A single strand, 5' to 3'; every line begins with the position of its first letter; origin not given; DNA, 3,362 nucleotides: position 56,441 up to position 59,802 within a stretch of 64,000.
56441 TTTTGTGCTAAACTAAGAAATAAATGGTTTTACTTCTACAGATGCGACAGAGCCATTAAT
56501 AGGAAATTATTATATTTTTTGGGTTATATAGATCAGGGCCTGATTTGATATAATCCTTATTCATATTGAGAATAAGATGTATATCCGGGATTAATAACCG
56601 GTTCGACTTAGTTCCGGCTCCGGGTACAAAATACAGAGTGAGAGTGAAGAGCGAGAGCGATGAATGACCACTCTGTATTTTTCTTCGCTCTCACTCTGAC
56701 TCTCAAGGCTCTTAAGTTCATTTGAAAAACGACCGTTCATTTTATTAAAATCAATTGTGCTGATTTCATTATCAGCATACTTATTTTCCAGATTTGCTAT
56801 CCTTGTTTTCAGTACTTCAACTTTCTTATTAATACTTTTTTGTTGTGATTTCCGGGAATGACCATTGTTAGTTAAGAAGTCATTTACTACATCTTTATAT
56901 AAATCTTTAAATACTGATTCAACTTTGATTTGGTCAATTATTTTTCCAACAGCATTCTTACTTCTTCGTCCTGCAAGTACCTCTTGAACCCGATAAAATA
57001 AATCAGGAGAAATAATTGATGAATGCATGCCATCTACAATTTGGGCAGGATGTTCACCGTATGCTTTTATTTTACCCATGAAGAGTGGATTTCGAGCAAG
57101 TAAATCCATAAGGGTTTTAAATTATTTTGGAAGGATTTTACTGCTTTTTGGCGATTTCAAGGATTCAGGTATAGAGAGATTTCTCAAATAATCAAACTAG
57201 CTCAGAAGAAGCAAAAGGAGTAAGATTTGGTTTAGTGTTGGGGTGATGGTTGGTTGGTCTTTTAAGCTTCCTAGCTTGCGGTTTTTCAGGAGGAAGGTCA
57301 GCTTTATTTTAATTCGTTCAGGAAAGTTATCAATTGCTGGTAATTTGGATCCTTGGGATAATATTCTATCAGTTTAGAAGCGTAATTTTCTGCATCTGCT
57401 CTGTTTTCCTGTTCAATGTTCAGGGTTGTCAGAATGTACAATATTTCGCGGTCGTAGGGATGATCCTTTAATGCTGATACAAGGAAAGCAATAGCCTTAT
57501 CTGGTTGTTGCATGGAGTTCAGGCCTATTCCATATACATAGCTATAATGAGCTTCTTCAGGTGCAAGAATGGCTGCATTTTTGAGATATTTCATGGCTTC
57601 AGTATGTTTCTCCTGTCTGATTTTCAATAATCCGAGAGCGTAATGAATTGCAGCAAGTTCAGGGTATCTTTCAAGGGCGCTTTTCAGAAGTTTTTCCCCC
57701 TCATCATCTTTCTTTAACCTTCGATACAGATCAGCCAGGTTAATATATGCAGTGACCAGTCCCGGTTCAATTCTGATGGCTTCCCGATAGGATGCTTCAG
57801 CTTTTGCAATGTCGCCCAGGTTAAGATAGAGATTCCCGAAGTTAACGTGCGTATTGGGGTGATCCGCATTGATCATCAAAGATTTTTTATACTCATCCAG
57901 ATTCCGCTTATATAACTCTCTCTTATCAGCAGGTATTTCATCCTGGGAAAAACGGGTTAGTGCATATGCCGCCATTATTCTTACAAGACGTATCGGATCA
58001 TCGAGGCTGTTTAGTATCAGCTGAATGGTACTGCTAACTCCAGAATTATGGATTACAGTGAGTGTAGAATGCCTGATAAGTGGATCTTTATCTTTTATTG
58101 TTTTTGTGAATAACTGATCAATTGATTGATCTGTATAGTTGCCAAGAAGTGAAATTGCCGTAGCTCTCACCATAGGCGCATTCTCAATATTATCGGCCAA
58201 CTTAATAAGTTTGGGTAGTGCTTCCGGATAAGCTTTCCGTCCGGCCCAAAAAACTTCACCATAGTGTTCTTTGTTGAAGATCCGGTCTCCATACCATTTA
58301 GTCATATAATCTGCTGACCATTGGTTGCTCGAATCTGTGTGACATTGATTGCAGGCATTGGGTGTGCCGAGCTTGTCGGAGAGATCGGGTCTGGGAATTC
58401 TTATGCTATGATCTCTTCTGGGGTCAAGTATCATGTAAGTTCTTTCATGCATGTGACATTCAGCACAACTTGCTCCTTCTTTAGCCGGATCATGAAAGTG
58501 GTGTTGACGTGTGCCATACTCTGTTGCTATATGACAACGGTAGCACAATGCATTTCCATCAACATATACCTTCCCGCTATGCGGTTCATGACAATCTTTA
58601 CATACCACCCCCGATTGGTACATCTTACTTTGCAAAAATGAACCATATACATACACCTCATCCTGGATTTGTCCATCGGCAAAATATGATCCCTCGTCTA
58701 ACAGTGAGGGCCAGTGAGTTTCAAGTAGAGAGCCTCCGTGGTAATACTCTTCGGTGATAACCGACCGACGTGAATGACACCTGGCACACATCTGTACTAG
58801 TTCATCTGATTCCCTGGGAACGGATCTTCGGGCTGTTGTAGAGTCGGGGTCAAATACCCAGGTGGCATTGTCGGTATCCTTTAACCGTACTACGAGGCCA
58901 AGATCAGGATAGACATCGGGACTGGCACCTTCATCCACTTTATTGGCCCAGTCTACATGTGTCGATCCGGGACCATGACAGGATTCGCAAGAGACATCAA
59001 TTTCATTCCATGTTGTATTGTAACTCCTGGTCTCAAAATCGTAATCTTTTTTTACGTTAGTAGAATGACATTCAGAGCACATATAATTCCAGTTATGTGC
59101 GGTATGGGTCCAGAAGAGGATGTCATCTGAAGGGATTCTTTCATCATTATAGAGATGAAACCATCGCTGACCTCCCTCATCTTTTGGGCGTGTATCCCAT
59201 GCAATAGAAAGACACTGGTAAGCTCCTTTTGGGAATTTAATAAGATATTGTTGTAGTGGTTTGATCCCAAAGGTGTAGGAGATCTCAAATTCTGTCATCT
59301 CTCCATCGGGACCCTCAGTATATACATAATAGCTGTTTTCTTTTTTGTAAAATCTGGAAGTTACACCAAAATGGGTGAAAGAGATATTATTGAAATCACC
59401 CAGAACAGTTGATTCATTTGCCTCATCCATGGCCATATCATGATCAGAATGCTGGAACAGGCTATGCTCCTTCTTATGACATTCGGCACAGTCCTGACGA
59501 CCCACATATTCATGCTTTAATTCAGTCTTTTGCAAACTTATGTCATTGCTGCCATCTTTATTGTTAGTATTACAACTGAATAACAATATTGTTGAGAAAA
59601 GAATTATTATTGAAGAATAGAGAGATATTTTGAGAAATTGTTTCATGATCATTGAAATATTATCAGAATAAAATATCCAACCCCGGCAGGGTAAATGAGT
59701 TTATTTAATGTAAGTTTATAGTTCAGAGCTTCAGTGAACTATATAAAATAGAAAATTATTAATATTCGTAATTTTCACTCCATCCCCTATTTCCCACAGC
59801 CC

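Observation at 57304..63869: Rieske/cytochrome b module partnered with two octahaem cytochromes in a Bacteroidota-type genome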

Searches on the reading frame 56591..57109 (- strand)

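Call 3: search_protein_families(library=pfam, proteins=[window:56591-57109:-], max_evalue=0.01)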
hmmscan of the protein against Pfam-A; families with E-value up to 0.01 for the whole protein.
window:56591-57109:- (172 aa): 2 families
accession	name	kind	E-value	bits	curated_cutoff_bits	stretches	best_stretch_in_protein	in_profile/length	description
PF07508.19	Recombinase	-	0.0027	18.4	21.1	0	6-48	50-102/102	Recombinase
PF08614.16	ATG16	-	0.0072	17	33.7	1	84-144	112-172/200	Autophagy protein 16 (ATG16)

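Call 4: search_protein_families(library=ncbifam, proteins=[window:56591-57109:-], max_evalue=0.01)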
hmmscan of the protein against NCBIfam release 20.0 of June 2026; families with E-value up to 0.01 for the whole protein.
window:56591-57109:- (172 aa): 1 family
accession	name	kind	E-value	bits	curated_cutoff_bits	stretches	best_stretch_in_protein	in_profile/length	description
NF052682.1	morpho_FcmC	equivalog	0.0033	17.7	90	1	64-121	32-93/159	filament morphology membrane protein FcmC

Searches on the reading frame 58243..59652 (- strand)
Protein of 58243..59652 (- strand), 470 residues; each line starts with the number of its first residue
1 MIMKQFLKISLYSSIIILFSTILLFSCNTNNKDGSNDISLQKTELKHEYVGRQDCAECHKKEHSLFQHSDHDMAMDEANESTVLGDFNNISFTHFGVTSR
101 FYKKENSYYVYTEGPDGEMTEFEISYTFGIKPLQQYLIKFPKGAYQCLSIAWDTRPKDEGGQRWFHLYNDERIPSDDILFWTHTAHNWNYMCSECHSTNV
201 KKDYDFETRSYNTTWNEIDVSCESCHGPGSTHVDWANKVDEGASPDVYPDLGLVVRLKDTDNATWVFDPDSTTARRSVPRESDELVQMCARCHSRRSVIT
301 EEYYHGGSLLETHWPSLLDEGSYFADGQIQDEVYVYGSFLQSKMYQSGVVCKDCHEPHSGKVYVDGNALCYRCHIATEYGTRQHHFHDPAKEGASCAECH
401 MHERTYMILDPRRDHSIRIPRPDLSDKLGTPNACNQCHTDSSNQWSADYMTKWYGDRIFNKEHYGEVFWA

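Call 26: find_homologous_proteins(query=window:58243-59652:-)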
Query window:58243-59652:- (470 aa): 8000 proteins with E <= 0.001 among 8000 candidates; the best 120 are listed.
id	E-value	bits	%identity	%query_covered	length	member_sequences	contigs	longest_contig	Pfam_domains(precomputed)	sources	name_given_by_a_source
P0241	0.0e+0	1135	100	100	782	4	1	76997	PF13431.13,PF23914.2,PF13414.13,PF02985.29,PF13428.13,PF25064.2,PF14522.12,PF13374.13,PF14559.13,PF13435.12,PF00515.35,PF13424.13,PF13432.13,PF13181.13,PF13646.13,PF07719.24,PF13174.13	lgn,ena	-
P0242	3.6e-271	918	81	94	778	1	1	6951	PF13431.13,PF23914.2,PF09699.16,PF13414.13,PF13176.13,PF13428.13,PF14522.12,PF14559.13,PF13435.12,PF13371.13,PF00515.35,PF13424.13,PF13432.13,PF13181.13,PF13646.13,PF07719.24,PF13174.13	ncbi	-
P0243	3.6e-263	892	77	100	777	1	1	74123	PF13431.13,PF23914.2,PF09699.16,PF14537.12,PF13414.13,PF13428.13,PF14522.12,PF13374.13,PF14559.13,PF13435.12,PF00515.35,PF13424.13,PF13432.13,PF13181.13,PF13646.13,PF07719.24,PF13174.13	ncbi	ncbi:tetratricopeptide repeat protein [Bacteroidota bacterium]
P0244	4.2e-263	892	76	100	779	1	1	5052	PF13431.13,PF23914.2,PF09699.16,PF13414.13,PF13428.13,PF14522.12,PF14559.13,PF13435.12,PF00515.35,PF13424.13,PF13432.13,PF13181.13,PF13646.13,PF07719.24,PF13174.13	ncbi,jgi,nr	ncbi:MAG: multiheme c-type cytochrome [Bacteroidales bacterium]|jgi:predicted CXXCH cytochrome famil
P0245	1.2e-260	884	76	96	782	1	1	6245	PF13431.13,PF09699.16,PF13414.13,PF13428.13,PF14522.12,PF14559.13,PF13435.12,PF00515.35,PF13424.13,PF13432.13,PF03264.20,PF13181.13,PF13646.13,PF07719.24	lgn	-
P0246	1.9e-258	877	74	100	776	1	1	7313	PF13431.13,PF23914.2,PF09699.16,PF13428.13,PF25064.2,PF14522.12,PF14559.13,PF13435.12,PF00515.35,PF13424.13,PF13432.13,PF13181.13,PF13646.13,PF07719.24,PF13174.13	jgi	jgi:predicted CXXCH cytochrome family protein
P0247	6.3e-257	872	75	100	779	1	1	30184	PF13431.13,PF23914.2,PF09699.16,PF14537.12,PF13414.13,PF13176.13,PF13428.13,PF14522.12,PF14559.13,PF13435.12,PF13371.13,PF00515.35,PF13424.13,PF21033.5,PF13432.13,PF13181.13,PF13646.13,PF07719.24,PF13174.13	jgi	jgi:predicted CXXCH cytochrome family protein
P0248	1.4e-256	870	73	100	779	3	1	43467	PF13431.13,PF23914.2,PF13414.13,PF02985.29,PF13428.13,PF14522.12,PF14559.13,PF13435.12,PF00515.35,PF13424.13,PF13432.13,PF03264.20,PF13181.13,PF13646.13,PF07719.24,PF13174.13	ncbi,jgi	-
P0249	3.4e-254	863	72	100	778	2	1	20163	PF13431.13,PF23914.2,PF09699.16,PF13414.13,PF13176.13,PF13428.13,PF25064.2,PF14522.12,PF14559.13,PF13435.12,PF00515.35,PF13424.13,PF21033.5,PF13432.13,PF13181.13,PF13646.13,PF07719.24,PF13174.13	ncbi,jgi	-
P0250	3.5e-254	862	73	100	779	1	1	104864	PF13431.13,PF23914.2,PF09699.16,PF14537.12,PF13414.13,PF13176.13,PF13428.13,PF14522.12,PF14559.13,PF13435.12,PF00515.35,PF13424.13,PF13432.13,PF03264.20,PF13181.13,PF13646.13,PF07719.24,PF13174.13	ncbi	ncbi:tetratricopeptide repeat protein [Bacteroidota bacterium]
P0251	2.2e-253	860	75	95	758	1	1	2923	PF13431.13,PF09699.16,PF13414.13,PF13428.13,PF25064.2,PF14522.12,PF14559.13,PF13435.12,PF00515.35,PF13424.13,PF13432.13,PF03264.20,PF13181.13,PF13646.13,PF07719.24,PF13174.13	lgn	-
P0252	3.3e-253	859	73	100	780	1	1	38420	PF13431.13,PF23914.2,PF09699.16,PF14537.12,PF13414.13,PF13176.13,PF13428.13,PF25064.2,PF14522.12,PF13374.13,PF14559.13,PF13435.12,PF00515.35,PF13424.13,PF13432.13,PF03264.20,PF13181.13,PF13646.13,PF07719.24,PF13174.13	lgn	-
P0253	1.3e-252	857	73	100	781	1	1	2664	PF13431.13,PF23914.2,PF09699.16,PF13414.13,PF02985.29,PF13428.13,PF14522.12,PF14559.13,PF13435.12,PF00515.35,PF13424.13,PF13432.13,PF13181.13,PF13646.13,PF07719.24,PF13174.13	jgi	jgi:predicted CXXCH cytochrome family protein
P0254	3.8e-252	856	71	100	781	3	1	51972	PF13431.13,PF23914.2,PF09699.16,PF14537.12,PF13428.13,PF14522.12,PF14559.13,PF13435.12,PF00515.35,PF13424.13,PF13432.13,PF13181.13,PF13646.13,PF07719.24,PF13174.13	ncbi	ncbi:MAG: tetratricopeptide repeat protein [Bacteroidales bacterium]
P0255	6.2e-252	855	78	92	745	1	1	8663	PF13431.13,PF23914.2,PF09699.16,PF13414.13,PF02985.29,PF13176.13,PF13428.13,PF25064.2,PF14522.12,PF13374.13,PF14559.13,PF13435.12,PF00515.35,PF13424.13,PF21033.5,PF13432.13,PF13181.13,PF13646.13,PF07719.24,PF13174.13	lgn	-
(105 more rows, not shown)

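Call 58: search_solved_structures(query=A3, max_evalue=1, show_alignments=2)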
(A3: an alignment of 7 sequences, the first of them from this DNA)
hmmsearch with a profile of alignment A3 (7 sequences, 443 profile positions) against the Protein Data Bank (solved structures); distinct sequences matched with E-value up to 1: 4.
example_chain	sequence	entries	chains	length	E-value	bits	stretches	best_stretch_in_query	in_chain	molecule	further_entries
6i5b_A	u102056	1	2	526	4.4e-11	45.9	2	161-207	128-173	Uncharacterized protein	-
6qvm_A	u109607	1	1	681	7.7e-06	28.6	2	157-206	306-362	Multiheme cytochrome cf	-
9bio_H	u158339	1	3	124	0.047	16.2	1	190-284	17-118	VRC44.01 heavy chain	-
1bvb_A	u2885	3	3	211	0.27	13.7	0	21-52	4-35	CYTOCHROME C-554 | CYTOCHROME C554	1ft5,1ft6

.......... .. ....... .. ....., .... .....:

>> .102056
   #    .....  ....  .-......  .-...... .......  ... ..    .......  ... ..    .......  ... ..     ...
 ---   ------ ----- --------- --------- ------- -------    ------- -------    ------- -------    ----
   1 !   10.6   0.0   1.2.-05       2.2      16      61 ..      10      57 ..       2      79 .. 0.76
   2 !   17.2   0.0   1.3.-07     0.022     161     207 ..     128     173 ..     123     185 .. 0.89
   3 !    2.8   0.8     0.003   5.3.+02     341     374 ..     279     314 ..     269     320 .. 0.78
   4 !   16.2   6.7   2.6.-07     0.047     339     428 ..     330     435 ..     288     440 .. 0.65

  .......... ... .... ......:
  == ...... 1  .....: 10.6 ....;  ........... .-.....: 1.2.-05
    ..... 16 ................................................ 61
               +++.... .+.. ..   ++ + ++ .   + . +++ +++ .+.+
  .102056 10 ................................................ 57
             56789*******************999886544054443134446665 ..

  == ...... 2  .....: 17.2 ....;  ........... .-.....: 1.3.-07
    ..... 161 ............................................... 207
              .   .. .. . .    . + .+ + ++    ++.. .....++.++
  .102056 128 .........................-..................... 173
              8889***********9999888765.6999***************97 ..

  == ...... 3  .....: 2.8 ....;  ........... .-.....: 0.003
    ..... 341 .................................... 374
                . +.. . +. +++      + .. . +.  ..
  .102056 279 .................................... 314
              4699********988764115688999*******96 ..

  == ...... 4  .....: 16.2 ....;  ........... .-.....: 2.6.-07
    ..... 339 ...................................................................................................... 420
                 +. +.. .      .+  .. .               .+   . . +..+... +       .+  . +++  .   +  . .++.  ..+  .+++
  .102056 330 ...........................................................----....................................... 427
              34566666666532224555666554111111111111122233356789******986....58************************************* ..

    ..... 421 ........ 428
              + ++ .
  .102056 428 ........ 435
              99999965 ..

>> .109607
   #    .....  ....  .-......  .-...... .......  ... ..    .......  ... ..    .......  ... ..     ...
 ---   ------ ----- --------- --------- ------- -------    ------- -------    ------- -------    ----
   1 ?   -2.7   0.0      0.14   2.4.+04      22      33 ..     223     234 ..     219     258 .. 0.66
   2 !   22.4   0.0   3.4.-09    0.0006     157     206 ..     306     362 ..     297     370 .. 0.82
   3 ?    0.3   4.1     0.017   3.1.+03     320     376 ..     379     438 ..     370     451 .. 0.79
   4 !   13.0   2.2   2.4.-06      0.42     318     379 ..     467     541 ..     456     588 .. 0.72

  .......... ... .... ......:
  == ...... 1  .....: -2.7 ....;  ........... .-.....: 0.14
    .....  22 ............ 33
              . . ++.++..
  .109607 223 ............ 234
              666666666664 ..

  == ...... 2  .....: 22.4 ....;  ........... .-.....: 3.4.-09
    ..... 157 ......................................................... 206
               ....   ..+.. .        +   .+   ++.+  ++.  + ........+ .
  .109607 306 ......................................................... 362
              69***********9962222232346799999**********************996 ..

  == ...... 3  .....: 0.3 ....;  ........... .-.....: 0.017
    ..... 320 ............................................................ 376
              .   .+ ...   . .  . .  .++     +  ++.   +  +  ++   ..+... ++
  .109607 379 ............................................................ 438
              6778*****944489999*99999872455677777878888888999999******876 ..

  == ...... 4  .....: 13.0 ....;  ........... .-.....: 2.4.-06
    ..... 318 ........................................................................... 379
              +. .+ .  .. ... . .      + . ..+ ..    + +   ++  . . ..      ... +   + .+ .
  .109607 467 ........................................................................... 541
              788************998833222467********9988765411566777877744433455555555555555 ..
